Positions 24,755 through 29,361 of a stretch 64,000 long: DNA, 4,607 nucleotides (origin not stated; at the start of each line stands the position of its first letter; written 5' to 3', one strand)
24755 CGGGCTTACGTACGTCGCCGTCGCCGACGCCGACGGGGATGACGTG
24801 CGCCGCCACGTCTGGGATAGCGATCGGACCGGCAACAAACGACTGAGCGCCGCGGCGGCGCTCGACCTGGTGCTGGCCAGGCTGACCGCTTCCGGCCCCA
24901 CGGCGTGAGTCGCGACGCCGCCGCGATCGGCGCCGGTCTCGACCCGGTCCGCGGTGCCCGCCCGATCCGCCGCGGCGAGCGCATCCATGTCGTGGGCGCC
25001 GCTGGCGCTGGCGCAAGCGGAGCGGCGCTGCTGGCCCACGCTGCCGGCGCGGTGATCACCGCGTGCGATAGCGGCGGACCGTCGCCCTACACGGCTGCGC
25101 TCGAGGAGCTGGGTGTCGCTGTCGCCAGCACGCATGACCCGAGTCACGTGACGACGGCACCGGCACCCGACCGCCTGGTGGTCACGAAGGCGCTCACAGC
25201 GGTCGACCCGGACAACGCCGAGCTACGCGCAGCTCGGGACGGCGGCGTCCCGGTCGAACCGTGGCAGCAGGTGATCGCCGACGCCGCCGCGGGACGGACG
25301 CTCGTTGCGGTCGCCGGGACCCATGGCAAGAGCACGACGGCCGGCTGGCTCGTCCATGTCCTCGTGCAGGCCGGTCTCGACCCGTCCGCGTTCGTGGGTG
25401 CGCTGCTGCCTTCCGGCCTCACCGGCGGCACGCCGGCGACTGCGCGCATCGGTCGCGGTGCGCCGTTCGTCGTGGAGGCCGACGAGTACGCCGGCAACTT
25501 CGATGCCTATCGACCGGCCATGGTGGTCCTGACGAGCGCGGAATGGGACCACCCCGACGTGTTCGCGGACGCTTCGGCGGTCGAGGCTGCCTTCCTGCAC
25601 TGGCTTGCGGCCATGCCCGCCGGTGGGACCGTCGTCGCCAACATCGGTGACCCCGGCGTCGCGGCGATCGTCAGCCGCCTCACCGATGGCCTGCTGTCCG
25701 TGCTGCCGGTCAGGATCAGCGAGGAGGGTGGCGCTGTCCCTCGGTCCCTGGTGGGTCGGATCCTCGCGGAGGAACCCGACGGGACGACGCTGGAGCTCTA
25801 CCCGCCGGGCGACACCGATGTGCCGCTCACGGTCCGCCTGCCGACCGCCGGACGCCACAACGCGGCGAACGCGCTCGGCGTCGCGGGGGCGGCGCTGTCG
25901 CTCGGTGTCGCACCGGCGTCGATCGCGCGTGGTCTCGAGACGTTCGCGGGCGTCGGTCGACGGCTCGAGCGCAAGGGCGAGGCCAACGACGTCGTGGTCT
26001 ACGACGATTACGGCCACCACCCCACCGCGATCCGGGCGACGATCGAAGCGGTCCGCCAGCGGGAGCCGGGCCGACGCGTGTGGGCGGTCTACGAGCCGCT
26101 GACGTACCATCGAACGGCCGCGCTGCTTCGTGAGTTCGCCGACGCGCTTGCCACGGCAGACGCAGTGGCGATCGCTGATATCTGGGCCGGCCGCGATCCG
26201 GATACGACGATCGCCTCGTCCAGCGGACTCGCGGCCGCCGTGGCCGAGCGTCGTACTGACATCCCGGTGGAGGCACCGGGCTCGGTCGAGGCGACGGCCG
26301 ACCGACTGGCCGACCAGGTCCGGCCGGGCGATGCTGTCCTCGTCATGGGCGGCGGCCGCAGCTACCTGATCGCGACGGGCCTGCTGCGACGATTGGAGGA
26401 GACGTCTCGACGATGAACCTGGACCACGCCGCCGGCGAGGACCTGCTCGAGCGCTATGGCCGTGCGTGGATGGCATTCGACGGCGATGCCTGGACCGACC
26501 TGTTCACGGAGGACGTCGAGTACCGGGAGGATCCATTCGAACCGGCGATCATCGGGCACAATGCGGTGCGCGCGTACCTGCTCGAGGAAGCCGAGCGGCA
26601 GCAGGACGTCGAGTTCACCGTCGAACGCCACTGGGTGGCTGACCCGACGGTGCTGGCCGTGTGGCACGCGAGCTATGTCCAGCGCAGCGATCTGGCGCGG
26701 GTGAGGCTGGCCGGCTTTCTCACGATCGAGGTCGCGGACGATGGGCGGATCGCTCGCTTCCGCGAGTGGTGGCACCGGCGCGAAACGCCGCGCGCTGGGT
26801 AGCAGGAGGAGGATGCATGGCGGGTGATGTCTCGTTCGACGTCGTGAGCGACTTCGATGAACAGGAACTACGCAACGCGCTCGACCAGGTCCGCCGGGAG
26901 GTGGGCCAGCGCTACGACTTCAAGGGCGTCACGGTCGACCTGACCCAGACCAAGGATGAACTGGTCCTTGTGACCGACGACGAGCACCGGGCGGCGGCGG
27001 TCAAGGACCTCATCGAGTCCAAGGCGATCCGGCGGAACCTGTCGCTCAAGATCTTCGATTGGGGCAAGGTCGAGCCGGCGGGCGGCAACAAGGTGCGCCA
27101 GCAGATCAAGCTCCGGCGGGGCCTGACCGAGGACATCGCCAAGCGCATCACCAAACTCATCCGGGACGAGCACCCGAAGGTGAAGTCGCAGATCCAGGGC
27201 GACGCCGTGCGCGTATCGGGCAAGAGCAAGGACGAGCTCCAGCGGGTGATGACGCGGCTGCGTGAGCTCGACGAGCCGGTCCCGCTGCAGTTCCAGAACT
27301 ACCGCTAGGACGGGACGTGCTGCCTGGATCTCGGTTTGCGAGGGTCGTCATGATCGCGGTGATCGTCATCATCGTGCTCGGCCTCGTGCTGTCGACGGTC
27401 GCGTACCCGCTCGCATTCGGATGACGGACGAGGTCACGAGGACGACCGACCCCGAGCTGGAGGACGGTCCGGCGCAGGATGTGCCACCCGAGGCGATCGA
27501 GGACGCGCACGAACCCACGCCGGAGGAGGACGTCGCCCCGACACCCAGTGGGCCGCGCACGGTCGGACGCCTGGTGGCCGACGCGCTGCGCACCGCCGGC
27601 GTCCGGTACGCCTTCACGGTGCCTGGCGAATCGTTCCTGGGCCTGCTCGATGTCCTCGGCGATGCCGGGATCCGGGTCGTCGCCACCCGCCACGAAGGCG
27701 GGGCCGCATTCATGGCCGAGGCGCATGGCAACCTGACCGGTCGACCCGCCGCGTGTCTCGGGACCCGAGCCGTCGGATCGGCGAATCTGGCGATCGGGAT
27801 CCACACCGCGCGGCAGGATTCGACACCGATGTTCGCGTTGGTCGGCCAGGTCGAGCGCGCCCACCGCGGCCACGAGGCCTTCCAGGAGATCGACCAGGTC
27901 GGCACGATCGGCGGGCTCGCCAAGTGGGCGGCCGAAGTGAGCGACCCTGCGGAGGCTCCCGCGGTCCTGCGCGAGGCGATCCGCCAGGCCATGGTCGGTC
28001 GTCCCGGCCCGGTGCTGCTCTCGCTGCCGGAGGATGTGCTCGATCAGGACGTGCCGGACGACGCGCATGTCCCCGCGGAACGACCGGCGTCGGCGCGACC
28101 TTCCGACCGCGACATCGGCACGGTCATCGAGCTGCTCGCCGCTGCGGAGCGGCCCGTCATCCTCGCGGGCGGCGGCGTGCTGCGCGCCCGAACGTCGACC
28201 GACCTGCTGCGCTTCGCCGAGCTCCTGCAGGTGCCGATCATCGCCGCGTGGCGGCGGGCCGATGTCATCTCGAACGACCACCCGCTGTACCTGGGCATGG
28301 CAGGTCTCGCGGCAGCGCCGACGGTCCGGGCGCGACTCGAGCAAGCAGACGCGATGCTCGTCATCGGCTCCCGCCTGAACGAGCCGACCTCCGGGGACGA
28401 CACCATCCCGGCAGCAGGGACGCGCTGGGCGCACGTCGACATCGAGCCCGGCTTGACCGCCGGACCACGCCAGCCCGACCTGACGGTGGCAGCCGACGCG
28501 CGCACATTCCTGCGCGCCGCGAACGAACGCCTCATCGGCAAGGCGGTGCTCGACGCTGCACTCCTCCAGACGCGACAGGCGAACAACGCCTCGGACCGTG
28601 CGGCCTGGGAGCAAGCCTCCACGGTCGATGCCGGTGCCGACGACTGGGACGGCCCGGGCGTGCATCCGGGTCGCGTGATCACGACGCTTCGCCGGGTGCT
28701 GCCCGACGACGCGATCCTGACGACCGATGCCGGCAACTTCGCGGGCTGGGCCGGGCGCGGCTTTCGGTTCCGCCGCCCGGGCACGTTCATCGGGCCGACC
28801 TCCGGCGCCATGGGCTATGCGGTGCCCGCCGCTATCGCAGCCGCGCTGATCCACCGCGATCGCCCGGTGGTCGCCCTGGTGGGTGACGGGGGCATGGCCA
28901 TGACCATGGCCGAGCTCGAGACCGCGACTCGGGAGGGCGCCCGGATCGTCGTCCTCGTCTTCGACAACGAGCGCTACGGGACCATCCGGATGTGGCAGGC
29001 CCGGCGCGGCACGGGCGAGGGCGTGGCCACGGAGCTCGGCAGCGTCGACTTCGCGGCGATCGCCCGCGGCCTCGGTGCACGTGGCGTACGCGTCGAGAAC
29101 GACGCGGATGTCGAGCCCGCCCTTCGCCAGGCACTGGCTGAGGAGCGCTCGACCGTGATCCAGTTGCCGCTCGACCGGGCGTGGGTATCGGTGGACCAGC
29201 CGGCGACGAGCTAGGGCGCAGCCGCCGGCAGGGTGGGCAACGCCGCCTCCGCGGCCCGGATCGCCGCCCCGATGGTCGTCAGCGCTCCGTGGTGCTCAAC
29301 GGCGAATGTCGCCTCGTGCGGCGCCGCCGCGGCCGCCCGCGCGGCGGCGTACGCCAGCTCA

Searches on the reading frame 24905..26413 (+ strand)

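Call 49: search_protein_families(library=pfam, proteins=[window:24905-26413:+], max_evalue=0.00001)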
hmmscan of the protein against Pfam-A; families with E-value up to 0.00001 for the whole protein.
window:24905-26413:+ (503 aa): 3 families
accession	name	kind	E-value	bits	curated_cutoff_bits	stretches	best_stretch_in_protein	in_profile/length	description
PF02875.26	Mur_ligase_C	-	3.9e-20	73.4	28.4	1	352-483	1-126/127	Mur ligase, glutamate ligase domain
PF08245.18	Mur_ligase_M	-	9.3e-12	45.8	24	1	136-330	1-200/200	Mur ligase middle domain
PF01225.30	Mur_ligase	-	6.8e-11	42.8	21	1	26-130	1-93/95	Mur ligase family, catalytic domain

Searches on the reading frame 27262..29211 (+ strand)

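Call 49: search_protein_families(library=pfam, proteins=[window:27262-29211:+], max_evalue=0.00001)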
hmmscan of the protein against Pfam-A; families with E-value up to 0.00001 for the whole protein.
window:27262-29211:+ (650 aa): 3 families
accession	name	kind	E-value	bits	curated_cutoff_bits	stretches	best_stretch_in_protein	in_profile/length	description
PF02775.26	TPP_enzyme_C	-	7.6e-42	143.1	21.9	1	489-634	1-150/151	Thiamine pyrophosphate enzyme, C-terminal TPP binding domain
PF02776.23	TPP_enzyme_N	-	5.4e-36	123.4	26.8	1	100-214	2-118/119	Thiamine pyrophosphate enzyme, N-terminal TPP binding domain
PF00205.28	TPP_enzyme_M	-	6.2e-32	110.6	30.4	1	287-419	3-136/137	Thiamine pyrophosphate enzyme, central domain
